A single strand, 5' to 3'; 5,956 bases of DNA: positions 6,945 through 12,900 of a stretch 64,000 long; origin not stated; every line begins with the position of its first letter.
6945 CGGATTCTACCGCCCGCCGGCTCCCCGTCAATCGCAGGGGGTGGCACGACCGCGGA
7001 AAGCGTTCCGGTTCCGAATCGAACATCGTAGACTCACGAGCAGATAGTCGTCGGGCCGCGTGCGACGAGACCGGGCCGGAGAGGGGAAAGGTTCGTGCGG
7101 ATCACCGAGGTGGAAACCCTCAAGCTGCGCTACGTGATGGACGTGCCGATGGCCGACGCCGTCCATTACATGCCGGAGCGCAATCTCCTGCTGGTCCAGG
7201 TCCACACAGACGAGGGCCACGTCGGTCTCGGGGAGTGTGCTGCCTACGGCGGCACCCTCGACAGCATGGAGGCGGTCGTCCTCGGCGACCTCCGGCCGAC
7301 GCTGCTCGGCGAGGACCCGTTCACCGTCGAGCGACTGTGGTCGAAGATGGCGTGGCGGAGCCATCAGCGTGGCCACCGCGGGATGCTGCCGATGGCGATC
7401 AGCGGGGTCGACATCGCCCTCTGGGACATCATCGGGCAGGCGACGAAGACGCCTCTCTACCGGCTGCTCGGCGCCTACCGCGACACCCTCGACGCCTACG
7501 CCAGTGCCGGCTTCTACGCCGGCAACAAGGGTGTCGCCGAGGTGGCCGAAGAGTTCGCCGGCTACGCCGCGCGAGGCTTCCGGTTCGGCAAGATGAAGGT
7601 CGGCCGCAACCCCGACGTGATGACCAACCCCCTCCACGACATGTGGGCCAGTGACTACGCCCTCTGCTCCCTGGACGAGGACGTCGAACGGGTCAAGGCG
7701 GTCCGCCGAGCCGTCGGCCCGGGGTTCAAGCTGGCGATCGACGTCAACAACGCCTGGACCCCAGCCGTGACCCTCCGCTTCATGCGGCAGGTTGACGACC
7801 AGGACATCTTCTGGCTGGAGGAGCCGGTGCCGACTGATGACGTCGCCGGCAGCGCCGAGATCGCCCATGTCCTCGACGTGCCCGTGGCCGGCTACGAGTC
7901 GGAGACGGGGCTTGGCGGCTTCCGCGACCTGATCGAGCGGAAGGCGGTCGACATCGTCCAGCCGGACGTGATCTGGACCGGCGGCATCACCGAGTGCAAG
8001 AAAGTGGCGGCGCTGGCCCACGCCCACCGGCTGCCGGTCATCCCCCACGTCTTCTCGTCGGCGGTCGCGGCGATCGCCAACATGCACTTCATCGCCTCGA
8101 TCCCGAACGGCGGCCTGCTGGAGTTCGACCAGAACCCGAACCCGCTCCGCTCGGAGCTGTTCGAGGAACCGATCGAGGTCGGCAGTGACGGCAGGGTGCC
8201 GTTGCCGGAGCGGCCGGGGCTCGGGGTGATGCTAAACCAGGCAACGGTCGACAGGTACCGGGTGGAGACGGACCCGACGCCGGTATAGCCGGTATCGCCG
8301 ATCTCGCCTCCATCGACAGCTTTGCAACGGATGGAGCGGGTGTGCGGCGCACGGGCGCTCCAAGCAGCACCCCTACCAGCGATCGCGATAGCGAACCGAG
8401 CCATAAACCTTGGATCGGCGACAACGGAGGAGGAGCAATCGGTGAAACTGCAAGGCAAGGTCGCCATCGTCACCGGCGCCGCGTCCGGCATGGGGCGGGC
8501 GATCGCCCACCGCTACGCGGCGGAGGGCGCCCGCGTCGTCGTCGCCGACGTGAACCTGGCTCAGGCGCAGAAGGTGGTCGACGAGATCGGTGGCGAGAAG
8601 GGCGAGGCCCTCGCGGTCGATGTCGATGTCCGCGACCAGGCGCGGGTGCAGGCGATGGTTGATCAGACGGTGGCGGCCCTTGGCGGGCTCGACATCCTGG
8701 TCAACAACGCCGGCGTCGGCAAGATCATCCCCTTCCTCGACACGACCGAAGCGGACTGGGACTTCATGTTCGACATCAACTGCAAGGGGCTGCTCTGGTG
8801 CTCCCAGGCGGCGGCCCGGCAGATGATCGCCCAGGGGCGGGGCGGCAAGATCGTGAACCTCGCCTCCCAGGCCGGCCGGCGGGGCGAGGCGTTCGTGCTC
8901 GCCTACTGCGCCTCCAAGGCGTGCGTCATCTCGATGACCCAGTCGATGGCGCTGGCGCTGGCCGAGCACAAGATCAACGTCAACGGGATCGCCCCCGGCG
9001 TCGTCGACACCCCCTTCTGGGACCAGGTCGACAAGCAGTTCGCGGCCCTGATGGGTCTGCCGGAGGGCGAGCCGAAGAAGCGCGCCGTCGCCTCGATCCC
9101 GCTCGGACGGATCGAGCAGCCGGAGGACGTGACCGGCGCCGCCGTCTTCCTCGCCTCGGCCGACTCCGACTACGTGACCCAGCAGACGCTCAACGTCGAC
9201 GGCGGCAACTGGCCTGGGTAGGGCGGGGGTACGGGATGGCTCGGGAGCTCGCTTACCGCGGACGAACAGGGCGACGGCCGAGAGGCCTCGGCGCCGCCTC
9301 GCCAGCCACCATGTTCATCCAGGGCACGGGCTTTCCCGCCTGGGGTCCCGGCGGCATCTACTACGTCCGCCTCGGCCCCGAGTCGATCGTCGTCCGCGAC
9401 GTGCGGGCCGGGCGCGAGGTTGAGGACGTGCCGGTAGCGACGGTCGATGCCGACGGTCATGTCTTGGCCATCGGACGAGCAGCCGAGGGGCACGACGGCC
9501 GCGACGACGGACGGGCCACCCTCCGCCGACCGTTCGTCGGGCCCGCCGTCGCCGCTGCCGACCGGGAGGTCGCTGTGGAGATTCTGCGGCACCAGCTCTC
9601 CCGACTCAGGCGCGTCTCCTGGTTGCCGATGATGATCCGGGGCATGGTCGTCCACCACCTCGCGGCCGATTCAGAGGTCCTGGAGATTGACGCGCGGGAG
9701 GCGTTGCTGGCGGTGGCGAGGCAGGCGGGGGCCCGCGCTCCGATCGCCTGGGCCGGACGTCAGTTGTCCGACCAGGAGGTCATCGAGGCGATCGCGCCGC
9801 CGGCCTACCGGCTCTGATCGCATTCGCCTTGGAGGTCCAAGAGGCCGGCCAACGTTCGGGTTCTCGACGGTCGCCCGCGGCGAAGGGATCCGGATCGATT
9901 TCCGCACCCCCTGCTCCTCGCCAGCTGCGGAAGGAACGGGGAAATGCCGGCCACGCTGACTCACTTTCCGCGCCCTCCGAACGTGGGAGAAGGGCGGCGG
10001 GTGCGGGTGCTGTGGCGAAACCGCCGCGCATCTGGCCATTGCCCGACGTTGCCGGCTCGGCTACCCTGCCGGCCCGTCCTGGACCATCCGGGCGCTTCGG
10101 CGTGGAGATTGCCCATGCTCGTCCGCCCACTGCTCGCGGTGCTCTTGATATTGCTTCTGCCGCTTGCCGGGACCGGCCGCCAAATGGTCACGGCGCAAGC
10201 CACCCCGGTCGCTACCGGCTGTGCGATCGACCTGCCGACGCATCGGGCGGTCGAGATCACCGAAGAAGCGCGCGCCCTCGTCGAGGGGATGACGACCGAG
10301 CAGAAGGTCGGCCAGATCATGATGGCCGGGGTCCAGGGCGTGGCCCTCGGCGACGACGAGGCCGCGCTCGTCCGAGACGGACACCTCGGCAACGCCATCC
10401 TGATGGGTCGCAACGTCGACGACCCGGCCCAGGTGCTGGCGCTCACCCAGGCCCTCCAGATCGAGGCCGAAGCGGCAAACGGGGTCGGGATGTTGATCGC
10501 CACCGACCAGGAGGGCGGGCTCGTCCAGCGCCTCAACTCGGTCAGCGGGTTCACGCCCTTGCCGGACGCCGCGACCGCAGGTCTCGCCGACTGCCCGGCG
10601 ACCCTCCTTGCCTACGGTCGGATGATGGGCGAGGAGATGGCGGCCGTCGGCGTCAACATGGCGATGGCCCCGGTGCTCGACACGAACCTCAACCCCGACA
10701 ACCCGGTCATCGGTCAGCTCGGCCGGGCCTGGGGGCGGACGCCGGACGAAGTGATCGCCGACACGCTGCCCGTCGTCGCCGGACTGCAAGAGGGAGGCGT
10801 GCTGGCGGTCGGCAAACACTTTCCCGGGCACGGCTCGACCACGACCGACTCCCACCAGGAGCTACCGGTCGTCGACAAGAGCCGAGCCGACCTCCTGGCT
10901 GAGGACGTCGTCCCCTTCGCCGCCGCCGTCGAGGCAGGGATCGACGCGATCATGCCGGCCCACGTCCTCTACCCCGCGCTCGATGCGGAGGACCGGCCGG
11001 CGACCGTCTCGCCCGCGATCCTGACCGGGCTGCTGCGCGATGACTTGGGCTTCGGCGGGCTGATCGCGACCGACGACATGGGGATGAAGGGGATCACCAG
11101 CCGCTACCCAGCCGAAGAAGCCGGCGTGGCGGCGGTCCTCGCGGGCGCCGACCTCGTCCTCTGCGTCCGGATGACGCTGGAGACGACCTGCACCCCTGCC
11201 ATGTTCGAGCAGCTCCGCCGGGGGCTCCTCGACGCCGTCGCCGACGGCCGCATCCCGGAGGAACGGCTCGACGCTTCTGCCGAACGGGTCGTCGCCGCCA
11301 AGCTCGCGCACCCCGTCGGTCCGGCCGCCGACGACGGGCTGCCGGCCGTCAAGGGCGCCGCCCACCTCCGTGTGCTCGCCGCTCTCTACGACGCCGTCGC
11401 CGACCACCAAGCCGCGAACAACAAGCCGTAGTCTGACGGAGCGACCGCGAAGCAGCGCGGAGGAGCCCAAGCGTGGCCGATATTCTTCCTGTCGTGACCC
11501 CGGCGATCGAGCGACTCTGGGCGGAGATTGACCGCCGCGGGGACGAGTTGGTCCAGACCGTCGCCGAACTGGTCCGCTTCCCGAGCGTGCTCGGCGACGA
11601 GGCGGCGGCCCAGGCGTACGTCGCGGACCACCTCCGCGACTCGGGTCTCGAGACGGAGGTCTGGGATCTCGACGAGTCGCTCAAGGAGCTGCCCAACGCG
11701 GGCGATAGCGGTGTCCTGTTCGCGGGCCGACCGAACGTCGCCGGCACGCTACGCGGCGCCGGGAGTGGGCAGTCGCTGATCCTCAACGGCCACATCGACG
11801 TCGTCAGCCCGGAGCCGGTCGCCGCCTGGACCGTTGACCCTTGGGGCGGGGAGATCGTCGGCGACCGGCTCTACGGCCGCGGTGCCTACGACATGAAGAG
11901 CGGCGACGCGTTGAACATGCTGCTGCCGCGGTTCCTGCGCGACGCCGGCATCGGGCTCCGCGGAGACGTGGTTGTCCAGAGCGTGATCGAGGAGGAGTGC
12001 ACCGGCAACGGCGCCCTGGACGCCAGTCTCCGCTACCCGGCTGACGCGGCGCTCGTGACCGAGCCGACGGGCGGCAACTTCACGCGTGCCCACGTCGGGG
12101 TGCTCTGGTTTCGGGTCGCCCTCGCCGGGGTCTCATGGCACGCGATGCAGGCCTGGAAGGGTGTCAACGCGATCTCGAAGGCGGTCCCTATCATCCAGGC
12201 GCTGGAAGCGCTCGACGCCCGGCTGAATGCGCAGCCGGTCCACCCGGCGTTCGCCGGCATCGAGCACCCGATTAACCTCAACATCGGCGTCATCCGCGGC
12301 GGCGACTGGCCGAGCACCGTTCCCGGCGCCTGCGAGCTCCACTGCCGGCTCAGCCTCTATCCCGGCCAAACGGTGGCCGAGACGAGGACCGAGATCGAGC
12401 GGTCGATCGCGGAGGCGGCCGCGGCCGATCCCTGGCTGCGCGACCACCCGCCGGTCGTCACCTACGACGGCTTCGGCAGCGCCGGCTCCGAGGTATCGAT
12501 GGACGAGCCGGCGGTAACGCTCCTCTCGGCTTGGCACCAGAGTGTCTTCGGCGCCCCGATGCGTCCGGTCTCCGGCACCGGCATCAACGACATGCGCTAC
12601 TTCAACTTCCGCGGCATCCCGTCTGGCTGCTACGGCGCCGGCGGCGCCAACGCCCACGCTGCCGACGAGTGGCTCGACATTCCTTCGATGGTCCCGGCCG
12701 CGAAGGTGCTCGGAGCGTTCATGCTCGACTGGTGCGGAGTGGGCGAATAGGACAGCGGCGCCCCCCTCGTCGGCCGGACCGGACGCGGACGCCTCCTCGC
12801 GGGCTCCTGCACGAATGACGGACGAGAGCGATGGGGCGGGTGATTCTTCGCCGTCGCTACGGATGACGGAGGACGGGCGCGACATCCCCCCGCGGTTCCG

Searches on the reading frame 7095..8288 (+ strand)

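Call 7: search_protein_families(library=pfam, proteins=[window:7095-8288:+], max_evalue=0.001)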
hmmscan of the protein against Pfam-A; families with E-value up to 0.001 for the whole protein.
window:7095-8288:+ (397 aa): 2 families
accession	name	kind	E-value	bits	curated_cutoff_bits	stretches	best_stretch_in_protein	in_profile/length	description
PF13378.12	MR_MLE_C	-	1.5e-65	221.5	29.4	1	150-382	2-217/219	Enolase C-terminal domain-like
PF02746.21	MR_MLE_N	-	2.9e-21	76.3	22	1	8-126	6-117/117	Mandelate racemase / muconate lactonizing enzyme, N-terminal domain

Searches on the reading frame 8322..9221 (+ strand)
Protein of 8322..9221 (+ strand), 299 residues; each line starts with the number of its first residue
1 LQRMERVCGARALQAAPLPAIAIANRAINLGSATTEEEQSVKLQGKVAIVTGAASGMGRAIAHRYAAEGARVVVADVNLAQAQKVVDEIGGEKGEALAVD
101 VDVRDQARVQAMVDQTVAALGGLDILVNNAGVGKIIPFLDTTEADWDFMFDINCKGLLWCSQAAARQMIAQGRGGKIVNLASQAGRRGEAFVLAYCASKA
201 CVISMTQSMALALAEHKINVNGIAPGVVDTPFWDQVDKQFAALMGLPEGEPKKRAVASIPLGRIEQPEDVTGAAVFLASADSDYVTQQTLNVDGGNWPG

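Call 7: search_protein_families(library=pfam, proteins=[window:8322-9221:+], max_evalue=0.001)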
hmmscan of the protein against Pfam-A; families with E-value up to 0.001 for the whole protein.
window:8322-9221:+ (299 aa): 5 families
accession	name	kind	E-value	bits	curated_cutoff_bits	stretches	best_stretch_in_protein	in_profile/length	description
PF00106.31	adh_short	-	4.7e-62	209.4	26.6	1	46-238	1-192/195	short chain dehydrogenase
PF13561.12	adh_short_C2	-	1.2e-61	208.8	27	1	52-295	1-234/236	Enoyl-(Acyl carrier protein) reductase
PF08659.16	KR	-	6.5e-10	39.7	22.6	1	48-207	3-161/180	KR domain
PF23441.1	SDR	-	2.3e-05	24.3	27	1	194-295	161-254/258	SDR-like rossmann domain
PF03435.24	Sacchrp_dh_NADP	-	0.0002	22.1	25.1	1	51-116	4-69/129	Saccharopine dehydrogenase NADP binding domain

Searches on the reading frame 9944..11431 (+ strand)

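Call 7: search_protein_families(library=pfam, proteins=[window:9944-11431:+], max_evalue=0.001)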
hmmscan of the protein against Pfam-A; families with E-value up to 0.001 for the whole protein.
window:9944-11431:+ (495 aa): 1 family
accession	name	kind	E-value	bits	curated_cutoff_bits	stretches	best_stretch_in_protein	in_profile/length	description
PF00933.27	Glyco_hydro_3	-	4.4e-76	256.8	27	1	117-450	1-314/316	Glycosyl hydrolase family 3 N terminal domain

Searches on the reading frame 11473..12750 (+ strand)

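Call 7: search_protein_families(library=pfam, proteins=[window:11473-12750:+], max_evalue=0.001)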
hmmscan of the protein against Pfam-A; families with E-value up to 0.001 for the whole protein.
window:11473-12750:+ (425 aa): 2 families
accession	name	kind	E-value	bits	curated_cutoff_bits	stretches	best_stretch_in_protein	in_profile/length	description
PF01546.33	Peptidase_M20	-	5.6e-25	88.9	24.6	1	103-418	1-205/206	Peptidase family M20/M25/M40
PF07687.19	M20_dimer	-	1e-17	64.4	21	1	206-318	2-105/107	Peptidase dimerisation domain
